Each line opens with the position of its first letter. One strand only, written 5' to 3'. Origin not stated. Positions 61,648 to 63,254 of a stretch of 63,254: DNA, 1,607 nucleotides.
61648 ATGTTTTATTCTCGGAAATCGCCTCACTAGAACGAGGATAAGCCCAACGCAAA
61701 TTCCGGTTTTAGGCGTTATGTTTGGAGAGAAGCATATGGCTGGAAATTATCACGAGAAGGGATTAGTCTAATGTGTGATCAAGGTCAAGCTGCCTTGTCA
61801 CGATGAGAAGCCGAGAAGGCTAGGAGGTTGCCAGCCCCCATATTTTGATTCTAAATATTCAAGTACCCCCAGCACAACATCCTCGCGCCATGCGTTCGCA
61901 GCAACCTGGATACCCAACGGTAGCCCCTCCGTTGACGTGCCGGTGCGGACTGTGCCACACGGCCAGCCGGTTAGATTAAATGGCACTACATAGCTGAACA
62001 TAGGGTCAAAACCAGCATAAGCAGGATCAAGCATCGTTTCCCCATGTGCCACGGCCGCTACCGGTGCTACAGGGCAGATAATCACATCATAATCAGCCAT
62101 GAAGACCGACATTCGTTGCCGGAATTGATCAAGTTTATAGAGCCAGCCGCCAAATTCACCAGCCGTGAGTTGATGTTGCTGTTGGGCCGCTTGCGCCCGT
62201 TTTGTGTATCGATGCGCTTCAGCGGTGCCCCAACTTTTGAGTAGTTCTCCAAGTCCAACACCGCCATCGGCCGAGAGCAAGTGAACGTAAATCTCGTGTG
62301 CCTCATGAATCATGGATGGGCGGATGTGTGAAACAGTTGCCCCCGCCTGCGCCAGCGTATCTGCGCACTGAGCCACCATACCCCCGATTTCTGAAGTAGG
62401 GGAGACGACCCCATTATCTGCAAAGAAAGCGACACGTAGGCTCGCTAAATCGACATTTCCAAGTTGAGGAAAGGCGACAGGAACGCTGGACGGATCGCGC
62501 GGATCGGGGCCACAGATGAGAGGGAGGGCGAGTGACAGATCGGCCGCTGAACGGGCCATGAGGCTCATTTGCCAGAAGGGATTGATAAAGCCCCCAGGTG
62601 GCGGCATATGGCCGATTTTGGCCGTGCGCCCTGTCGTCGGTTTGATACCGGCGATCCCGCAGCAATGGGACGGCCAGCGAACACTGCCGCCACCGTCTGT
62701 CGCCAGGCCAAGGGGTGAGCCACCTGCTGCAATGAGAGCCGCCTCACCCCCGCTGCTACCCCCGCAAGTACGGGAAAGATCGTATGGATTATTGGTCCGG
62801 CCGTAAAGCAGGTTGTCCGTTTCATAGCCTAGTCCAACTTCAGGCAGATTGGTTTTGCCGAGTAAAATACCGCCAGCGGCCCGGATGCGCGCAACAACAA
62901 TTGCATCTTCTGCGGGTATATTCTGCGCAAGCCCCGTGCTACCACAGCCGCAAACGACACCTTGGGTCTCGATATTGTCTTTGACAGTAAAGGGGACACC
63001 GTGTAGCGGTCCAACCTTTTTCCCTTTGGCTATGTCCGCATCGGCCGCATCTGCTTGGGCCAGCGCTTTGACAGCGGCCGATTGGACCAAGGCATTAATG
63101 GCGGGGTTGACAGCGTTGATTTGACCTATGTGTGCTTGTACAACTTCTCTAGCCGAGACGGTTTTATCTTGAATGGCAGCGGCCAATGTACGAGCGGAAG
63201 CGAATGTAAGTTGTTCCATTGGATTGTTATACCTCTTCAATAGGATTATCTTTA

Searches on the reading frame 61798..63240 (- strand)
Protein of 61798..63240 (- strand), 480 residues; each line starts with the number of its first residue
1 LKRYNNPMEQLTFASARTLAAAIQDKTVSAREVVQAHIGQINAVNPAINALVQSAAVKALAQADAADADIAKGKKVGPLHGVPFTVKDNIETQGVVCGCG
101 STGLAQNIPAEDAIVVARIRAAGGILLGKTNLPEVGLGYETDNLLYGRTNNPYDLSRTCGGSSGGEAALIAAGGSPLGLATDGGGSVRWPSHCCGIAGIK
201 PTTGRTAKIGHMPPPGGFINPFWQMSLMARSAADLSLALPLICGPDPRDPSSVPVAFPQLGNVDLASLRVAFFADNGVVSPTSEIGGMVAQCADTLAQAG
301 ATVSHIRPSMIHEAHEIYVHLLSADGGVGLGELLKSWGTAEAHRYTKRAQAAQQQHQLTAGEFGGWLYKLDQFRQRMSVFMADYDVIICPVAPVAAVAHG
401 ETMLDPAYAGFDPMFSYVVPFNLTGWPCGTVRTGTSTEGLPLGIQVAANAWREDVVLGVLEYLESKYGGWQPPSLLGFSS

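Call 9: search_protein_families(library=pfam, proteins=[window:61798-63240:-])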
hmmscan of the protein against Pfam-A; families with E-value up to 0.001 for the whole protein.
window:61798-63240:- (480 aa): 1 family
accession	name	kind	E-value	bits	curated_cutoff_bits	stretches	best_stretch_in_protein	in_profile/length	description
PF01425.27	Amidase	-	1.6e-109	367.4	27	1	32-457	1-445/445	Amidase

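Call 29: search_protein_families(library=ncbifam, proteins=[window:61798-63240:-], max_evalue=0.01)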
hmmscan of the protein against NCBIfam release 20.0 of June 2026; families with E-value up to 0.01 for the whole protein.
window:61798-63240:- (480 aa): 26 families (the best 25 are shown)
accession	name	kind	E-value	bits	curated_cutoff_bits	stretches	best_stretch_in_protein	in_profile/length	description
NF005687.0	PRK07487.1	subfamily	2e-98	330.2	428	1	9-466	3-455/468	amidase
NF004816.0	PRK06170.1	equivalog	5.8e-94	315.5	503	1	8-475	6-490/493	amidase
NF004815.0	PRK06169.1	equivalog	2.3e-87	293.5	506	1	8-467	4-459/471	amidase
NF005686.0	PRK07486.1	subfamily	9.2e-76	255.5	465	1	6-458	6-464/486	amidase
NF005450.0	PRK07042.1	equivalog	1e-72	245.1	458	1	9-466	2-451/464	amidase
NF006631.0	PRK09201.1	equivalog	2.5e-68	230.9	461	2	10-293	3-286/466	AtzE family amidohydrolase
TIGR00132.1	gatA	equivalog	3.3e-68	230.5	481.1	2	20-322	2-300/466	Asp-tRNA(Asn)/Glu-tRNA(Gln) amidotransferase subunit GatA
TIGR02715.1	amido_AtzE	subfamily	1.5e-64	218.6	425.75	1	19-465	5-446/452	AtzE family amidohydrolase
NF004717.0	PRK06061.1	equivalog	1.6e-57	195.3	498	1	9-467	12-467/483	amidase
NF005688.0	PRK07488.1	equivalog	3e-57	194.6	532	1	9-314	6-295/474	indoleacetamide hydrolase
NF005899.0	PRK07869.1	equivalog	1.6e-56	192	418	2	14-208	15-203/471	amidase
NF009119.0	PRK12470.1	equivalog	1.2e-53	182.8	498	1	7-466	2-451/462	amidase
NF005099.0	PRK06529.1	equivalog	2.6e-51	174.9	505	3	12-206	2-191/484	amidase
NF006006.0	PRK08137.1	equivalog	2.2e-44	152.2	534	1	15-308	35-336/529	amidase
NF006043.0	PRK08186.1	subfamily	7.7e-44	150.1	487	1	12-464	5-445/600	allophanate hydrolase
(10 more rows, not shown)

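Call 37: find_encoding_contigs(protein=window:61798-63240:-, flank=10000, max_places=10)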
Protein window:61798-63240:- (480 aa): no gene with exactly this product is on record in the collection.

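Call 40: find_encoding_contigs(protein=window:61798-63219:-, flank=10000, max_places=10)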
Protein window:61798-63219:- (473 aa): 2 contigs read that carry it; 1 place shown.
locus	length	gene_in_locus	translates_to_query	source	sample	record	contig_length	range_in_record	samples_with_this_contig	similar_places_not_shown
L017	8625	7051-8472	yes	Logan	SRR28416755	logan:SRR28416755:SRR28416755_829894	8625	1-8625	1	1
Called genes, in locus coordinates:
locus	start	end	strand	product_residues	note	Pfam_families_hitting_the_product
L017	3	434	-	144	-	?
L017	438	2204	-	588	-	PF01979:Amidohydro_1, PF07969:Amidohydro_3 (faint), PF01979:Amidohydro_1, PF13382:Adenine_deam_C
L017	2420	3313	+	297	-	PF00383:dCMP_cyt_deam_1, PF08211:dCMP_cyt_deam_2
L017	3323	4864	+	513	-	PF06253:MTTB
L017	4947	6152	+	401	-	PF01266:DAO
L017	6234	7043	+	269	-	PF01522:Polysacc_deac_1, PF10096:DUF2334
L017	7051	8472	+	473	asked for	PF01425:Amidase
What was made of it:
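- Checked: Contig L017 shows four further co-directional genes upstream of the amidase (call 40).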

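Call 47: find_related_loci(query=L017:3323-4864:+, collection=genome_contigs, flank=10000)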
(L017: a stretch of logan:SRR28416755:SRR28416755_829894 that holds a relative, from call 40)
Query L017:3323-4864:+ (513 aa) in genome_contigs; peptide patterns used: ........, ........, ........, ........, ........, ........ (x = any residue, [..] = any of these).
75 stretches matched a pattern; 17 encode a relative of the query (tblastn E <= 1e-3); 17 distinct loci.
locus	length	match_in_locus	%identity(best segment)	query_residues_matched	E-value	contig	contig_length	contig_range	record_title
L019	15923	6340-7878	88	1-513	0e+0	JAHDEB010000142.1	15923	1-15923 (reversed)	MAG: Chloroflexota bacterium isolate MAG-171 RZ_10486, whole genome shotgun sequence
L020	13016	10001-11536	76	2-513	0e+0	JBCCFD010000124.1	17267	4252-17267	MAG: Chloroflexota bacterium isolate P01_B01_bin.122 k141_911180_length_17267_cov_53.6251, whole genome shotgun sequence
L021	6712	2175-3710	60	1-511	0e+0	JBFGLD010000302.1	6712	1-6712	MAG: Anaerolineae bacterium isolate Mix_sand03.2021.01.D.74 k141_100112_length_6712_cov_8.0000, whole genome shotgun seq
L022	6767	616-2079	61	24-511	0e+0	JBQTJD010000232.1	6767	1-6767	MAG: Anaerolineales bacterium isolate SAW132 c_000000262914, whole genome shotgun sequence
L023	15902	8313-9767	62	27-511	0e+0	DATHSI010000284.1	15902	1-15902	MAG TPA_asm: Candidatus Sulfomarinibacteraceae bacterium isolate SMAG_U16047 k141_972821, whole genome shotgun sequence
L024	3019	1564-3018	61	27-511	0e+0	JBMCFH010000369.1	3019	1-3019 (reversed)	MAG: Chloroflexota bacterium isolate C5M10_3 NODE_17843_length_3019_cov_18.763833, whole genome shotgun sequence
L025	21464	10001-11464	60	24-511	0e+0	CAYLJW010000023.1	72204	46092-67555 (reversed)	MAG TPA_asm: uncultured Ardenticatenaceae bacterium isolate binchicken_co350_185 genome assembly, contig: NODE_560_lengt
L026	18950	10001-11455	61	27-511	0e+0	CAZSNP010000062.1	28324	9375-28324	MAG TPA_asm: uncultured Anaerolineales bacterium isolate binchicken_co107_470 genome assembly, contig: NODE_4175_length_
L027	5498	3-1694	59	19-513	0e+0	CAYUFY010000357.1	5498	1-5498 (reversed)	MAG TPA_asm: uncultured Anaerolineales bacterium isolate binchicken_co186_156 genome assembly, contig: NODE_22161_length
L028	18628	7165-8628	59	24-511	0e+0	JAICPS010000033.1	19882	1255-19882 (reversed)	MAG: Anaerolineae bacterium isolate TY_FP_2_bin.36 k141_1722812_length_19882_cov_10.9636, whole genome shotgun sequence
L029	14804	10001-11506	41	5-505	3e-117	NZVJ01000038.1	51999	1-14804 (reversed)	MAG: Rhodospirillaceae bacterium isolate NAT66 41026, whole genome shotgun sequence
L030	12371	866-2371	41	5-505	3e-117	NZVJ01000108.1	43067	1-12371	MAG: Rhodospirillaceae bacterium isolate NAT66 52367, whole genome shotgun sequence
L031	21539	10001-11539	42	1-505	4e-116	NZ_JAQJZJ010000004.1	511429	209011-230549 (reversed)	Pseudomonas aestuarii strain SA3-5 sequence04, whole genome shotgun sequence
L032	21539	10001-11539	41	1-505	7e-113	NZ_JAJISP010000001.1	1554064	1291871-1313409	Pseudomonas sp. MMS21 TM103 contig1, whole genome shotgun sequence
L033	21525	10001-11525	59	2-511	1e-168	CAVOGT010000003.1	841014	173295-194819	MAG: uncultured Chloroflexia bacterium isolate MFD09779.bin.2.200 genome assembly, contig: contig_24683, whole genome sh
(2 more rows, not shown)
